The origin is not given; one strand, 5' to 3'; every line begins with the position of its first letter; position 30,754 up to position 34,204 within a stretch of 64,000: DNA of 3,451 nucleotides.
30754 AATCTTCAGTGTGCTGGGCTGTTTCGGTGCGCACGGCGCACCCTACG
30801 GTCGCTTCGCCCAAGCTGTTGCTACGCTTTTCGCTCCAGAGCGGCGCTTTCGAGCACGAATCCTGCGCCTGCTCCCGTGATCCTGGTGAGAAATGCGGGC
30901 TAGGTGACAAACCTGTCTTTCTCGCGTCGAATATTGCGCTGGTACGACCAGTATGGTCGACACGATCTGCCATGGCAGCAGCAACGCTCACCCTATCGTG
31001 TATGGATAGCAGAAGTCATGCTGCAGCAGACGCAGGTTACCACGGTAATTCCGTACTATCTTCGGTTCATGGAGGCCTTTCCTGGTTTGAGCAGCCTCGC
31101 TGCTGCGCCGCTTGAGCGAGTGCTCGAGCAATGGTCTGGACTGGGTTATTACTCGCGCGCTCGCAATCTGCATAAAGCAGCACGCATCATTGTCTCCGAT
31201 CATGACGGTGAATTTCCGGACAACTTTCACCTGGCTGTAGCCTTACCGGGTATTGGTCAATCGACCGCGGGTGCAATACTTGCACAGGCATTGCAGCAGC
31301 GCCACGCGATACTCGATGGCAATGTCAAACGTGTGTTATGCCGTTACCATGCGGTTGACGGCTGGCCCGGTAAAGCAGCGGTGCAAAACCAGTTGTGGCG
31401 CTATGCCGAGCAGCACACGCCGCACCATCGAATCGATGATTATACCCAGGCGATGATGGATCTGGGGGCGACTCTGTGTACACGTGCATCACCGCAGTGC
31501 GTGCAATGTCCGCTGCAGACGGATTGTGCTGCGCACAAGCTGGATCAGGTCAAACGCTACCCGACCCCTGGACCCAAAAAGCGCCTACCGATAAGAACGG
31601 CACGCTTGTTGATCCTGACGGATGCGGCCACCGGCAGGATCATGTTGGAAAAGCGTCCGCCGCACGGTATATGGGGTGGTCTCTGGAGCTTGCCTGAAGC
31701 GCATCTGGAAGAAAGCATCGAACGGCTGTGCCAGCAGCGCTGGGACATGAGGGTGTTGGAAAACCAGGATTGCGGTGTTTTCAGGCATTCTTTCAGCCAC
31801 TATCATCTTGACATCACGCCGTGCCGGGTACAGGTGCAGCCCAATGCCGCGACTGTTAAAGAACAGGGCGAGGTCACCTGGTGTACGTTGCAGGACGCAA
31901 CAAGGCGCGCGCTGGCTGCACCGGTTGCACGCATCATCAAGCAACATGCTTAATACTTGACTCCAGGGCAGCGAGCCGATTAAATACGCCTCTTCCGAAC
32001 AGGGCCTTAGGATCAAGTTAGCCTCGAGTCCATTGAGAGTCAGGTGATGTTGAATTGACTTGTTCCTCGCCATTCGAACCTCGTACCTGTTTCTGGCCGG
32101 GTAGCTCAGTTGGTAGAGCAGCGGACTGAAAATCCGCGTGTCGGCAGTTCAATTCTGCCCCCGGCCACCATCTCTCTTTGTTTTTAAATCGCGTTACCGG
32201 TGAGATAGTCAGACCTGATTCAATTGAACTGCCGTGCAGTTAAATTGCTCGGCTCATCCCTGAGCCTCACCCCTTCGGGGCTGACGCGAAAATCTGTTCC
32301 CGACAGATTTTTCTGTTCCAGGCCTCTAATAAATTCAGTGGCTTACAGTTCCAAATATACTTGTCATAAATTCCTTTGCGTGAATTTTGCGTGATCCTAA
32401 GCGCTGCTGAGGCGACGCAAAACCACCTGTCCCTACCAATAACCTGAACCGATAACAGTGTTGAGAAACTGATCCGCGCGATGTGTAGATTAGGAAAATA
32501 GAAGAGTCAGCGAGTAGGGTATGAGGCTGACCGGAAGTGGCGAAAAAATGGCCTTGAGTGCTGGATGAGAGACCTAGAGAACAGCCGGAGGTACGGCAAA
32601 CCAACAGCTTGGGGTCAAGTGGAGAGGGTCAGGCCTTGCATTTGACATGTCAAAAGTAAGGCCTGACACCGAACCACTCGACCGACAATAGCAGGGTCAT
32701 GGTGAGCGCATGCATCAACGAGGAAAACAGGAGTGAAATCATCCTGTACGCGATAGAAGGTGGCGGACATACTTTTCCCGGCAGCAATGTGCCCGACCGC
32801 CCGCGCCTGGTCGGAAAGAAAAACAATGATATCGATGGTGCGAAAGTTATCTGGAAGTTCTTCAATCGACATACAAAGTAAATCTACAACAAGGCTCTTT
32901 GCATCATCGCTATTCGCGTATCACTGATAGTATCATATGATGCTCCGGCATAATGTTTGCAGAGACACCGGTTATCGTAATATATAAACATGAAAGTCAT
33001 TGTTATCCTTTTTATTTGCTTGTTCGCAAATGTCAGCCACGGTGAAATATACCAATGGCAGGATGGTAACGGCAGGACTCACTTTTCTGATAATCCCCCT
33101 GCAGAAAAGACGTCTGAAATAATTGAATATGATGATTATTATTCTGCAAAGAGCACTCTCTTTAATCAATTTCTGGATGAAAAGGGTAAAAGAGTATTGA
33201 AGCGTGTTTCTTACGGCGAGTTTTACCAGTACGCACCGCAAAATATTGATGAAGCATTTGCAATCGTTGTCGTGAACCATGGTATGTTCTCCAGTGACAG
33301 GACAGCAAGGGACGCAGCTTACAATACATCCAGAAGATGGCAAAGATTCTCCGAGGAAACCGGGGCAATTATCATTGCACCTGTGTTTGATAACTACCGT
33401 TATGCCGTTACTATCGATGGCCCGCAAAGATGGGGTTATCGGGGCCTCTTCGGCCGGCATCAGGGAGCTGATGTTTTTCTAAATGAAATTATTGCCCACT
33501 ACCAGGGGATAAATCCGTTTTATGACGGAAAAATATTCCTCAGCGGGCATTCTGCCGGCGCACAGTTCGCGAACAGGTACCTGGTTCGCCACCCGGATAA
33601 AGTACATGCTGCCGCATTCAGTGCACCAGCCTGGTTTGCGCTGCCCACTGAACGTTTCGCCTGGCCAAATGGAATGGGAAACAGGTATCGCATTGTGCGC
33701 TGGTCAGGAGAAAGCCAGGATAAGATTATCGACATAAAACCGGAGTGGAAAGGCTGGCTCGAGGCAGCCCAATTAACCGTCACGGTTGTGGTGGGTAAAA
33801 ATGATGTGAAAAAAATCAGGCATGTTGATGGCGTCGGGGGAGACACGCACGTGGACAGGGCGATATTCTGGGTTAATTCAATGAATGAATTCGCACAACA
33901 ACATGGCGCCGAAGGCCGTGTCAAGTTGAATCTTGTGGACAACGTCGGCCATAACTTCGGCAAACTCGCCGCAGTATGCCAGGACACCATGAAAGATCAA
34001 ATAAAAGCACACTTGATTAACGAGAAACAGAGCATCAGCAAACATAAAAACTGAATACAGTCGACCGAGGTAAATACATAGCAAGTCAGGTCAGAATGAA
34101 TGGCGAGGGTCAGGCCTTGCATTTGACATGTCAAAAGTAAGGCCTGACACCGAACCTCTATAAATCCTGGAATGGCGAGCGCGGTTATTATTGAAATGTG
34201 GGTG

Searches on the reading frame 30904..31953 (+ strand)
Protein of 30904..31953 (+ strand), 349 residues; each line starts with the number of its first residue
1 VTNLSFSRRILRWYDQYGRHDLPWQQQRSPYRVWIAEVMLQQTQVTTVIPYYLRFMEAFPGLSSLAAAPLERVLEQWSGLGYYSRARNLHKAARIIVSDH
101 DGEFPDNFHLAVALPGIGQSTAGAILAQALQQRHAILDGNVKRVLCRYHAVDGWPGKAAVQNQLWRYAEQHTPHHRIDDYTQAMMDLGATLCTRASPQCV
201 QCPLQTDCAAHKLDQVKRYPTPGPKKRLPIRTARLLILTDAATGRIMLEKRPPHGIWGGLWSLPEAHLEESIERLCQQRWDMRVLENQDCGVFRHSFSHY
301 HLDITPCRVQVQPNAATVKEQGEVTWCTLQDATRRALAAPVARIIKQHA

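Call 19: search_protein_families(library=pfam, proteins=[window:30904-31953:+], max_evalue=0.00001)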
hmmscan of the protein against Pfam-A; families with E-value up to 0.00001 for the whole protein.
window:30904-31953:+ (349 aa): 2 families
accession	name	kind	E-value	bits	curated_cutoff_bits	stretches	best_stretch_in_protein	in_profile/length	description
PF00730.31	HhH-GPD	-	8.3e-23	81.2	26.2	1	35-169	1-107/108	HhH-GPD superfamily base excision DNA repair protein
PF14815.12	NUDIX_4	-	8.3e-23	80.8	35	1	239-347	6-113/113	NUDIX domain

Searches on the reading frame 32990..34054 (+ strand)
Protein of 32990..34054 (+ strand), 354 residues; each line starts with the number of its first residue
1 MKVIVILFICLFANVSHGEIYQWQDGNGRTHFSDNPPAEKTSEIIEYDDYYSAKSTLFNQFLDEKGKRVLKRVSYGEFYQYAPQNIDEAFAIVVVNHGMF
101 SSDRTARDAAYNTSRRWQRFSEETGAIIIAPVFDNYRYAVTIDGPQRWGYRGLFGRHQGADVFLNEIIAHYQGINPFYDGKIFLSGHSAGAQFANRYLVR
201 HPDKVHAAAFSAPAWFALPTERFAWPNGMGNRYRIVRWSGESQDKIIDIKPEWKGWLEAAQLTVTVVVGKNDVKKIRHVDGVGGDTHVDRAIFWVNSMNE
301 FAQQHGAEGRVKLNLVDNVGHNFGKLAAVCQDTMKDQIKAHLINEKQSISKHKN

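Call 19: search_protein_families(library=pfam, proteins=[window:32990-34054:+], max_evalue=0.00001)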
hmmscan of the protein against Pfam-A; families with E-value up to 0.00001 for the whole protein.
window:32990-34054:+ (354 aa): 2 families
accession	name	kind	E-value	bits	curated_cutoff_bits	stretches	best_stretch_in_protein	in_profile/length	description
PF13511.11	DUF4124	-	3.6e-11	43.6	22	1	8-46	2-41/56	Domain of unknown function (DUF4124)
PF12146.15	Hydrolase_4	-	2.1e-06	27.7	27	1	155-215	50-111/239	Serine aminopeptidase, S33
